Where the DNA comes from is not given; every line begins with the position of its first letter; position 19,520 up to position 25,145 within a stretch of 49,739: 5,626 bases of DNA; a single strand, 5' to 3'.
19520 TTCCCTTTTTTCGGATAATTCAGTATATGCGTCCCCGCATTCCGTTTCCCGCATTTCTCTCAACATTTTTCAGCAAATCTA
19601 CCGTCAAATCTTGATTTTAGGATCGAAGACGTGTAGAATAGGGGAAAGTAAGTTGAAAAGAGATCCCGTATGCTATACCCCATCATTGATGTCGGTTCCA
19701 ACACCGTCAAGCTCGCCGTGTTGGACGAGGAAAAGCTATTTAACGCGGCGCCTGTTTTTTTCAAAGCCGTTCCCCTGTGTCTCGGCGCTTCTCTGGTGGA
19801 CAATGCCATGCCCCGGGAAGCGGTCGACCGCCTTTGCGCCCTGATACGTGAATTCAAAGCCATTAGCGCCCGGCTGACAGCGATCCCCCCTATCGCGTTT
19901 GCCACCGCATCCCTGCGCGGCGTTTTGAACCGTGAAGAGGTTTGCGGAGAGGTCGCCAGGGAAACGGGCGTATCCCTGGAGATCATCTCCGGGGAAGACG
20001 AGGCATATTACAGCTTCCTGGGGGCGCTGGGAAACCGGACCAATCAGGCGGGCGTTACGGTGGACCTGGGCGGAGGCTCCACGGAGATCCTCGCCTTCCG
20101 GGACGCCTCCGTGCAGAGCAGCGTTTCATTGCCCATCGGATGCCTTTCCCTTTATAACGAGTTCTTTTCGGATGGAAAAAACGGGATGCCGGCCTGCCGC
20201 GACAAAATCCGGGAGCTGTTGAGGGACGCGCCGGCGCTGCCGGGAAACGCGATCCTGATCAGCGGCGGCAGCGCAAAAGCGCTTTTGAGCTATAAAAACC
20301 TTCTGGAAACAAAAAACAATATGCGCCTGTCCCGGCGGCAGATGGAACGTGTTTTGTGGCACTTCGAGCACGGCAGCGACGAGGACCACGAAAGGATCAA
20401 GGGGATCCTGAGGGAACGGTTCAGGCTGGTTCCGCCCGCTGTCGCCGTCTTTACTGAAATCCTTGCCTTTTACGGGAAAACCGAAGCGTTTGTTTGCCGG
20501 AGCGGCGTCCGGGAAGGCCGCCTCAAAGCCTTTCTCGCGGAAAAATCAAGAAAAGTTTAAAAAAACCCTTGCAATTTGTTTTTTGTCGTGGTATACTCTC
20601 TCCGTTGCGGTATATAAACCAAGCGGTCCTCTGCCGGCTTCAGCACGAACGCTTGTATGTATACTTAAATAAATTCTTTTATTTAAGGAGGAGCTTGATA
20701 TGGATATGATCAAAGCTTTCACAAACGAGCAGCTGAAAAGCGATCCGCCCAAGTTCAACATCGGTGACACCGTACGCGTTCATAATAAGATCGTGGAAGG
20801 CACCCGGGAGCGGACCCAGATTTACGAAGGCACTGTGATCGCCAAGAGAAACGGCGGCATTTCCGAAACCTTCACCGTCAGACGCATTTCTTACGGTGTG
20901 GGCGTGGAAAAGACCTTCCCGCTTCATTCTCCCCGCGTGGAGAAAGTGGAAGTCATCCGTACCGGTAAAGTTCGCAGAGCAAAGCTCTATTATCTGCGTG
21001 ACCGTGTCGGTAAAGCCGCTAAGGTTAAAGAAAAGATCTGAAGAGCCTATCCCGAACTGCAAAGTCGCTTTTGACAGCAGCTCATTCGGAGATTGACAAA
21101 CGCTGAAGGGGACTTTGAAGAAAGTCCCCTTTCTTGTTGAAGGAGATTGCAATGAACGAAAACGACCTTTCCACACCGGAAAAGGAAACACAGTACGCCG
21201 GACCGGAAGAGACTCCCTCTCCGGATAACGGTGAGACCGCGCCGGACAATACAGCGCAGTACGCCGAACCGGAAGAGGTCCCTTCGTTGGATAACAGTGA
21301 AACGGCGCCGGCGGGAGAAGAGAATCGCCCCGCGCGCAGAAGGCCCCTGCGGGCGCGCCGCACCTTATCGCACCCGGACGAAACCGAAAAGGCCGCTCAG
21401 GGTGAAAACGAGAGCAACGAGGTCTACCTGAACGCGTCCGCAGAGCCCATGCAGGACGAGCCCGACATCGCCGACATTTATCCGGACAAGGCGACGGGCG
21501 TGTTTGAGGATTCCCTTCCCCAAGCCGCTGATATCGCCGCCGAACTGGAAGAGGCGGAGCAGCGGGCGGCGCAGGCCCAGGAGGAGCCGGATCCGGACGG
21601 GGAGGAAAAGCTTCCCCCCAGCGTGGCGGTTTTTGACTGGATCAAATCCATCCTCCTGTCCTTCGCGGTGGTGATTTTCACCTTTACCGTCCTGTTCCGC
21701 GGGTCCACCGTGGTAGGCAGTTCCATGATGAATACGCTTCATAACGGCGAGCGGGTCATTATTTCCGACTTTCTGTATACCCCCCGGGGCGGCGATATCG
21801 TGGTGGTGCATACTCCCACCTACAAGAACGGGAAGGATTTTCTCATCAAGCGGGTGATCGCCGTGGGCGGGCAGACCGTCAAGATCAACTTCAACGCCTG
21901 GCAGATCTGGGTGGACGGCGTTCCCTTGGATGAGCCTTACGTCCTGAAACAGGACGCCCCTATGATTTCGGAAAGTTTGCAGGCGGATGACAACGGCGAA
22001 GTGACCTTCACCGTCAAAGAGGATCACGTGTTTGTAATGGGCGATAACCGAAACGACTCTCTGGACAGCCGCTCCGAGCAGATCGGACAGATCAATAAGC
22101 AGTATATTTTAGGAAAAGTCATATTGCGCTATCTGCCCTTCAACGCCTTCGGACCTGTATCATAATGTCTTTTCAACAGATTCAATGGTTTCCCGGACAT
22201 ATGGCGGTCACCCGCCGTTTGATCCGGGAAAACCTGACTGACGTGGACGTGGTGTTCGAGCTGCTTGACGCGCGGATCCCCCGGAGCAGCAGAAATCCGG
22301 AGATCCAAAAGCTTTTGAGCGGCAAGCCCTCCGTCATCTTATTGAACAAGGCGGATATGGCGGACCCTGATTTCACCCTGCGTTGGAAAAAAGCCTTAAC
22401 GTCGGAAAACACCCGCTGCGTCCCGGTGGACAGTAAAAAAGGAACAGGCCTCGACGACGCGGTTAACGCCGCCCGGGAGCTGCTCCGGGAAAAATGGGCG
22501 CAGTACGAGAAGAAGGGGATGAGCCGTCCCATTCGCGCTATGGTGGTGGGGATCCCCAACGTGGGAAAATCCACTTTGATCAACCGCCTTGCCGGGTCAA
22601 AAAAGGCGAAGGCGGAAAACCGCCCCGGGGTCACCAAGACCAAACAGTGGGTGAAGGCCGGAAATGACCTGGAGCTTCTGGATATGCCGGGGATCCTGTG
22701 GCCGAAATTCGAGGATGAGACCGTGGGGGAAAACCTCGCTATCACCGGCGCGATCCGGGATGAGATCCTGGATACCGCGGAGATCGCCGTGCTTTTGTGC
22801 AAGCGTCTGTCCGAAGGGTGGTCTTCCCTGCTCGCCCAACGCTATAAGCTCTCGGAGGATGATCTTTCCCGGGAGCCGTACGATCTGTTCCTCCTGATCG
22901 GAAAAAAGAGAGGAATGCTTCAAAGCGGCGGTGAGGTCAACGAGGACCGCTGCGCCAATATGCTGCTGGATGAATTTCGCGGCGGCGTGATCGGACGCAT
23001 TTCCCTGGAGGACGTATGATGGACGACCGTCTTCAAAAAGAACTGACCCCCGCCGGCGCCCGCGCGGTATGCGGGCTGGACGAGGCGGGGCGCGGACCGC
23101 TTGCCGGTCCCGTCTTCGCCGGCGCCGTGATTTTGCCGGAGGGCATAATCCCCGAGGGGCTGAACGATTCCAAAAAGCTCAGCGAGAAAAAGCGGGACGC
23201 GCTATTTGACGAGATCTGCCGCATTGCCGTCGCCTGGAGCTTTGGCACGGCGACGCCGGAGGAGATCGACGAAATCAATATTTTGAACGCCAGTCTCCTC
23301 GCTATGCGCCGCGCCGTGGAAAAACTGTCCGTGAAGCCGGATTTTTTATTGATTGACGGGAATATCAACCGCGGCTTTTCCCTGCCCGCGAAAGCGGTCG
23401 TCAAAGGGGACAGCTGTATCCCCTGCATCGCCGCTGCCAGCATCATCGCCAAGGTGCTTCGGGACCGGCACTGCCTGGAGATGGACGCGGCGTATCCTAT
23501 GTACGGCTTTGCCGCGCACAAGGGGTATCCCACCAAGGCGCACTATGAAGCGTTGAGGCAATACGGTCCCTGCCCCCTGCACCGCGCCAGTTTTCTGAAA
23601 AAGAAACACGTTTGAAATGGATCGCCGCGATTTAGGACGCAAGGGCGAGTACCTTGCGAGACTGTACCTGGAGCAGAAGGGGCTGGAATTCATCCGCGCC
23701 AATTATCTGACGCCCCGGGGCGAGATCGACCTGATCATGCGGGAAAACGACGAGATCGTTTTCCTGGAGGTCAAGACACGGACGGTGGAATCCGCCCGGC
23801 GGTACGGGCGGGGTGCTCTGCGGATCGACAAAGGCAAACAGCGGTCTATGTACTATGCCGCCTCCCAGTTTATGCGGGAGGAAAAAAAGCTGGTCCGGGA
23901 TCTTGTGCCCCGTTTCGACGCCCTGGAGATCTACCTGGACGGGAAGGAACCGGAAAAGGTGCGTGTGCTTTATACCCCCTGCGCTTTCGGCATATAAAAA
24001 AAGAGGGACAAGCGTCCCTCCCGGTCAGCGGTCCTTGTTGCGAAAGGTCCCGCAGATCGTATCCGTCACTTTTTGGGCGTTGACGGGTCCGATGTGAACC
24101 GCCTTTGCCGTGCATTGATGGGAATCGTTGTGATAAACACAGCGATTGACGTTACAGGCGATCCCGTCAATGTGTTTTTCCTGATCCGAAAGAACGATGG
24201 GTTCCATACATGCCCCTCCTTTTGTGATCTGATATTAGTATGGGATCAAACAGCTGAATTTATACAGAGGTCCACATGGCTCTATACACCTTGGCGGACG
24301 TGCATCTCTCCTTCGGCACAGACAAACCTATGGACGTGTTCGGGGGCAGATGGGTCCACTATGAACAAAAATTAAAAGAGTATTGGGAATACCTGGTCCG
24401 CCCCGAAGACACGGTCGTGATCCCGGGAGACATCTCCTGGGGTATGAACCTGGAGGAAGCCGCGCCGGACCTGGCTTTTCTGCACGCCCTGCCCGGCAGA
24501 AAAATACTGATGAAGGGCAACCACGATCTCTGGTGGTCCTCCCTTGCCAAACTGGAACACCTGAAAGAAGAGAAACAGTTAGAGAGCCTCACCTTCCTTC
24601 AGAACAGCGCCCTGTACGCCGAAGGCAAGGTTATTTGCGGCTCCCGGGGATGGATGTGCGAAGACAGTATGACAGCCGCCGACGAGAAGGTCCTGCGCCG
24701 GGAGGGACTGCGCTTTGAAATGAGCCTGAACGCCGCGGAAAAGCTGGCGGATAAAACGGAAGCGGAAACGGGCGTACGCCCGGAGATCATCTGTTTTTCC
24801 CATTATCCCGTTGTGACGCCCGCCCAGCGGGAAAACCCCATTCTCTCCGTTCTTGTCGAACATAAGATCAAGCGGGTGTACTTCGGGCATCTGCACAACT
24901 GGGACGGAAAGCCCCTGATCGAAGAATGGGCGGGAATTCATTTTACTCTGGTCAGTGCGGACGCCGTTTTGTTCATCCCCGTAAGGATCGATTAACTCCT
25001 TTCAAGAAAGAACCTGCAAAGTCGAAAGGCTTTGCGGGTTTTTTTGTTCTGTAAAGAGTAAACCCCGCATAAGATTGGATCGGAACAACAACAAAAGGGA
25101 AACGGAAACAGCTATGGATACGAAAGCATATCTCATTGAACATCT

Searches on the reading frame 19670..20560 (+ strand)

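Call 56: search_protein_families(library=pfam, proteins=[window:19670-20560:+], max_evalue=0.0001)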
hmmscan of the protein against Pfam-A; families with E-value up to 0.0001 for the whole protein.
window:19670-20560:+ (296 aa): 1 family
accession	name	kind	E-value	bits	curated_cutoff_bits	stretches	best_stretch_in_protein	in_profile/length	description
PF02541.22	Ppx-GppA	-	3.8e-40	138.6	27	1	44-285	29-278/285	Ppx/GppA phosphatase family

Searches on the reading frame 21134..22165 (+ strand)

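Call 56: search_protein_families(library=pfam, proteins=[window:21134-22165:+], max_evalue=0.0001)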
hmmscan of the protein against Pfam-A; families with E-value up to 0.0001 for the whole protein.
window:21134-22165:+ (343 aa): 1 family
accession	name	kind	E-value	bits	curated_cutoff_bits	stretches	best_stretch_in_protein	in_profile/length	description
PF10502.14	Peptidase_S26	-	1.7e-37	129.4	22.9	1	167-333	2-167/168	Signal peptidase, peptidase S26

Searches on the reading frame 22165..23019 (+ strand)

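Call 56: search_protein_families(library=pfam, proteins=[window:22165-23019:+], max_evalue=0.0001)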
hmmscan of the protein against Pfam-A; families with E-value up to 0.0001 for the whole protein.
window:22165-23019:+ (284 aa): 3 families
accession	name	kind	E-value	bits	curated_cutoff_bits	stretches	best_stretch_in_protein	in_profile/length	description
PF01926.29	MMR_HSR1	-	8e-19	68.3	21.9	1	125-213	2-84/113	50S ribosome-binding GTPase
PF02421.24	FeoB_N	-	4.8e-13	49.3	27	1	125-194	3-76/156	Ferrous iron transport protein B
PF03193.22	RsgA_GTPase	-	3.2e-05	24.3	30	0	56-151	56-135/174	RsgA GTPase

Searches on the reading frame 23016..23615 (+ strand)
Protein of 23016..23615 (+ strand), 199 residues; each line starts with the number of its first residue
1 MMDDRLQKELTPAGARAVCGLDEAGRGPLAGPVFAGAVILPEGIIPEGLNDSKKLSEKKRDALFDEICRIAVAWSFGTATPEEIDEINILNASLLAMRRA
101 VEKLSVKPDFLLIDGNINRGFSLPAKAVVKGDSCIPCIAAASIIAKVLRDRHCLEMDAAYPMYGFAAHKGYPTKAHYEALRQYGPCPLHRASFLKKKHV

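Call 56: search_protein_families(library=pfam, proteins=[window:23016-23615:+], max_evalue=0.0001)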
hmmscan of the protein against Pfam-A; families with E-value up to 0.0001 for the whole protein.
window:23016-23615:+ (199 aa): 1 family
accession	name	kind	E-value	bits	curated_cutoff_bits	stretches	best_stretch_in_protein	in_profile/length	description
PF01351.25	RNase_HII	-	3e-41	142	25.8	1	19-194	1-197/199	Ribonuclease HII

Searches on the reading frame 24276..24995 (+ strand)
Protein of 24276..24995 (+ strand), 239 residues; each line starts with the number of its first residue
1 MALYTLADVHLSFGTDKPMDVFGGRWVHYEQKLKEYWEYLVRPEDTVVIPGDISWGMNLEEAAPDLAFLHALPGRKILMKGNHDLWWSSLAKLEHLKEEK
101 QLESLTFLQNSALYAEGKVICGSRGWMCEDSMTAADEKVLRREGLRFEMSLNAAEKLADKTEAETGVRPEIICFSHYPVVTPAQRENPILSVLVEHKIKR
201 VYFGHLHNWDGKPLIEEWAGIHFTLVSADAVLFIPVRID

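Call 91: search_protein_families(library=pfam, proteins=[window:24276-24995:+], max_evalue=0.0001)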
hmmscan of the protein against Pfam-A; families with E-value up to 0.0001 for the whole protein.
window:24276-24995:+ (239 aa): 1 family
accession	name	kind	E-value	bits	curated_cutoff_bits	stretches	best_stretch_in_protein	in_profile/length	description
PF00149.33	Metallophos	-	2e-10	41.8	21.5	1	6-208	6-190/191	Calcineurin-like phosphoesterase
